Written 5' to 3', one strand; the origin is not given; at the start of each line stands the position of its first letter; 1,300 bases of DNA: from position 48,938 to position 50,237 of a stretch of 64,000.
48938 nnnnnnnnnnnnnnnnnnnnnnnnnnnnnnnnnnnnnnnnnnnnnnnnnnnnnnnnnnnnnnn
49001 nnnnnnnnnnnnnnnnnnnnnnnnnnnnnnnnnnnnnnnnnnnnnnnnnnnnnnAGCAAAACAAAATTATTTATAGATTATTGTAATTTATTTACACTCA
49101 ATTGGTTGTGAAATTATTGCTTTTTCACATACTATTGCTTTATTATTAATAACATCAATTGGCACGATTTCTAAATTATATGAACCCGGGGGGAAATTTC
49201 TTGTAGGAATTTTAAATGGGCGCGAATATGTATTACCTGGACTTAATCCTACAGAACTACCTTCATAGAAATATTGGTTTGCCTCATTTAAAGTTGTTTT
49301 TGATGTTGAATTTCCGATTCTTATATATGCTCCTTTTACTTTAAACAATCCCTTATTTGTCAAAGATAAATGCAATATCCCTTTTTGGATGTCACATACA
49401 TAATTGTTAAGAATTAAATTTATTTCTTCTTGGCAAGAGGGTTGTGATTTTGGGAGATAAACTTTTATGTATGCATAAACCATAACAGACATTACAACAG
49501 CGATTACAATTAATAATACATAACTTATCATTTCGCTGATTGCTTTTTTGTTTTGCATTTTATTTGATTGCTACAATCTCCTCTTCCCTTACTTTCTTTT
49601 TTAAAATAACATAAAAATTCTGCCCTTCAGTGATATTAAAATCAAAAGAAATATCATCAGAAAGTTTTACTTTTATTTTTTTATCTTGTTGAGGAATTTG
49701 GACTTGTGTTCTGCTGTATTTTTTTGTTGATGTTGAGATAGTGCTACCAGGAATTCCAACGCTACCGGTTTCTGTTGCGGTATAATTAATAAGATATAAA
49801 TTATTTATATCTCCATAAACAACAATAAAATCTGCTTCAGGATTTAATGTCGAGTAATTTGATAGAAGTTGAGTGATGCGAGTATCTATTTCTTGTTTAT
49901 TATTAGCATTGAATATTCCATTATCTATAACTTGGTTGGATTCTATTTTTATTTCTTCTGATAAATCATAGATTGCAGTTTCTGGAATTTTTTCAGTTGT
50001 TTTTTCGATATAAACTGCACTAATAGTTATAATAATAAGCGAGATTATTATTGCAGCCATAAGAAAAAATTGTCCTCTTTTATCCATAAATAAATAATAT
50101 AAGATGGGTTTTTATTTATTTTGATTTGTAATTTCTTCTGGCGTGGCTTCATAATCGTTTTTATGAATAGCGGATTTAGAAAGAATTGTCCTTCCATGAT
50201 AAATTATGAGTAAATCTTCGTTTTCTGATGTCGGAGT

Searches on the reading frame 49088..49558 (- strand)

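Call 12: search_protein_families(library=pfam, proteins=[window:49088-49558:-], max_evalue=0.1)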
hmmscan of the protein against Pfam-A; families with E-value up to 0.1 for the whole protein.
window:49088-49558:- (156 aa): 1 family
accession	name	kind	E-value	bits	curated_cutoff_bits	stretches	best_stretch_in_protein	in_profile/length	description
PF16967.11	TcfC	-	0.031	14.3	29.4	1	116-132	35-51/68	E-set like domain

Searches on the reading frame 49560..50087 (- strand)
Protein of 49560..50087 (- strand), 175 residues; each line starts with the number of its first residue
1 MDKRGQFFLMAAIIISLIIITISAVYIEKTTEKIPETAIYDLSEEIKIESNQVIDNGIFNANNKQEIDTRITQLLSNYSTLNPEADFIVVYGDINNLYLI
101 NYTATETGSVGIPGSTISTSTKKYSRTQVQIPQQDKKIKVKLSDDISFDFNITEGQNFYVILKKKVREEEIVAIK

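Call 12: search_protein_families(library=pfam, proteins=[window:49560-50087:-], max_evalue=0.1)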
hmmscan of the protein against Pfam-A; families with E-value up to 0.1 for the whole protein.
window:49560-50087:- (175 aa): 1 family
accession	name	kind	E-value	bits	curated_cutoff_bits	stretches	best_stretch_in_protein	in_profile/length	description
PF23922.1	DUF7261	-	0.048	14.3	27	1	1-28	1-28/169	Family of unknown function (DUF7261)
